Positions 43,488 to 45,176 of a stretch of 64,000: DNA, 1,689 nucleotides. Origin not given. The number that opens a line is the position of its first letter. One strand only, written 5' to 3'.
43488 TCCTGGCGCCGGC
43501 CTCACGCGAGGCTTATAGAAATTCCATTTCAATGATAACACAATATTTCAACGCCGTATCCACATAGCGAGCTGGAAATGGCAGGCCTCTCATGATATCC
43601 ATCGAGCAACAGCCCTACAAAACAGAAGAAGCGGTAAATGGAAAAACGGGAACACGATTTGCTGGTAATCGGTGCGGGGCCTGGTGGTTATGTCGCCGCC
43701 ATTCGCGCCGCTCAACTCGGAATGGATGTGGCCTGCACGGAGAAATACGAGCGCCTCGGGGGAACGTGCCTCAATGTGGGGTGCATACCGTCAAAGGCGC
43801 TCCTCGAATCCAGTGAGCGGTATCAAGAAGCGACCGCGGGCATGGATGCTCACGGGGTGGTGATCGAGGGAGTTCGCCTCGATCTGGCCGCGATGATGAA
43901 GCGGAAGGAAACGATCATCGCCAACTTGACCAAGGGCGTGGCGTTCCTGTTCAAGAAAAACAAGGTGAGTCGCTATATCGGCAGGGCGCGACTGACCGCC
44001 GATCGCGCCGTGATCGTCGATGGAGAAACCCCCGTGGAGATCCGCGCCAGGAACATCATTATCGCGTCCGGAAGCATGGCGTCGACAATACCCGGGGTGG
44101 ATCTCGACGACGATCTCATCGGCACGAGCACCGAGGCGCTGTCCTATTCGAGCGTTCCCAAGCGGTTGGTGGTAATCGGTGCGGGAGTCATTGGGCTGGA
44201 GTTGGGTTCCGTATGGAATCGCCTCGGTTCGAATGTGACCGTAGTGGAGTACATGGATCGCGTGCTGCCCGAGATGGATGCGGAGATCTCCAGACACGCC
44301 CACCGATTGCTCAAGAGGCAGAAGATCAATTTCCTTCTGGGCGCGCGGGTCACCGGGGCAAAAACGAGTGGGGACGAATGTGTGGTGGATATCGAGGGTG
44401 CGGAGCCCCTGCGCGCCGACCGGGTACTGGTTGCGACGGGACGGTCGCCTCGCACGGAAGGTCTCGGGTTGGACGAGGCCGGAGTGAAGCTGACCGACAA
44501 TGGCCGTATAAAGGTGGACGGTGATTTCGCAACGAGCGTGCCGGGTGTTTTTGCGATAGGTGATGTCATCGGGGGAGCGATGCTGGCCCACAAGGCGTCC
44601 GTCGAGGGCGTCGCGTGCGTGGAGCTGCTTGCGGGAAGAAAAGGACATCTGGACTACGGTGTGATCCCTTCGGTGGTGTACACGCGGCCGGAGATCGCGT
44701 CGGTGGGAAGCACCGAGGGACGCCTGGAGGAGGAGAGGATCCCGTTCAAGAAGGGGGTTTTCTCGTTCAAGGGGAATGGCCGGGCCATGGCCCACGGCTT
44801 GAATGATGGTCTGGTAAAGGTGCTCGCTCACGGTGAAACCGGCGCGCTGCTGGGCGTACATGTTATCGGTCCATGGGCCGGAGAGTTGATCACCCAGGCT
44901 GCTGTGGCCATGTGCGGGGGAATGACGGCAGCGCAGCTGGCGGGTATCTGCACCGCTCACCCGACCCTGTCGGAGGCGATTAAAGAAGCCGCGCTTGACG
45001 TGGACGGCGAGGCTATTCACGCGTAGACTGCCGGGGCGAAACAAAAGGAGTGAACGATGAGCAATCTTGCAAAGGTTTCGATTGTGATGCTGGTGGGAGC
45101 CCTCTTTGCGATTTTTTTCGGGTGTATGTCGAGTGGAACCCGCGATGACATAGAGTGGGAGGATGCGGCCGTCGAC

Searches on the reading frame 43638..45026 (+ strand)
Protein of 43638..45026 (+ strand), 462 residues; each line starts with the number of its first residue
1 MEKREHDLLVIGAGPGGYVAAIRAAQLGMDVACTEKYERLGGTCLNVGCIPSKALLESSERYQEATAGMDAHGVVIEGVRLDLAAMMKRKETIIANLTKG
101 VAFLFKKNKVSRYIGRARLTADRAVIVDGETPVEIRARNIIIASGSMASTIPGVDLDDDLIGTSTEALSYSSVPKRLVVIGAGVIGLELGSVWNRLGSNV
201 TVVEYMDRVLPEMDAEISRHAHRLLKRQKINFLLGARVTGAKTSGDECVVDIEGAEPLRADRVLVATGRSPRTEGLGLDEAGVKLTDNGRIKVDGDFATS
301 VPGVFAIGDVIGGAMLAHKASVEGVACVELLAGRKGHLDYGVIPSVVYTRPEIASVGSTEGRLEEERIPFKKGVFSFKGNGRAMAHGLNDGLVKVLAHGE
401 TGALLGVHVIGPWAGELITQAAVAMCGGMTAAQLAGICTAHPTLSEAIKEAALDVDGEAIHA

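Call 11: search_protein_families(library=pfam, proteins=[window:43638-45026:+], max_evalue=0.0001)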
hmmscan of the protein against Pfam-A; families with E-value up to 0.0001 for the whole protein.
window:43638-45026:+ (462 aa): 10 families
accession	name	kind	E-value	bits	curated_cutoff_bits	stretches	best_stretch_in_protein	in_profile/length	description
PF07992.20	Pyr_redox_2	-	8.8e-72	242.4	26.1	1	7-324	2-291/291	Pyridine nucleotide-disulphide oxidoreductase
PF02852.28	Pyr_redox_dim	-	9e-34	116.4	25.3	1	343-452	1-110/110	Pyridine nucleotide-disulphide oxidoreductase, dimerisation domain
PF00070.33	Pyr_redox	-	5.5e-23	81.7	22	1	176-251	1-76/82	Pyridine nucleotide-disulphide oxidoreductase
PF13738.12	Pyr_redox_3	-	3e-11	43.6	30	1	134-308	122-305/305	Pyridine nucleotide-disulphide oxidoreductase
PF03486.20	HI0933_like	-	7.4e-10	39.1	50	0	7-42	2-37/244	HI0933-like protein Rossmann domain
PF12831.13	FAD_oxidored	-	2.2e-09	37.6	27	1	7-48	1-42/416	FAD dependent oxidoreductase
PF00890.30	FAD_binding_2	-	2e-07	31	20.4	1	7-43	1-37/414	FAD binding domain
PF01262.27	AlaDh_PNT_C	-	3e-07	30.5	23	0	174-229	28-83/214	Alanine dehydrogenase/PNT, C-terminal domain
PF01134.28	GIDA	-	7.1e-07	29.1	22.1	1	7-80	1-57/391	Glucose inhibited division protein A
PF13450.12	NAD_binding_8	-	1.8e-06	28.5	21.9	1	10-45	1-36/68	NAD(P)-binding Rossmann-like domain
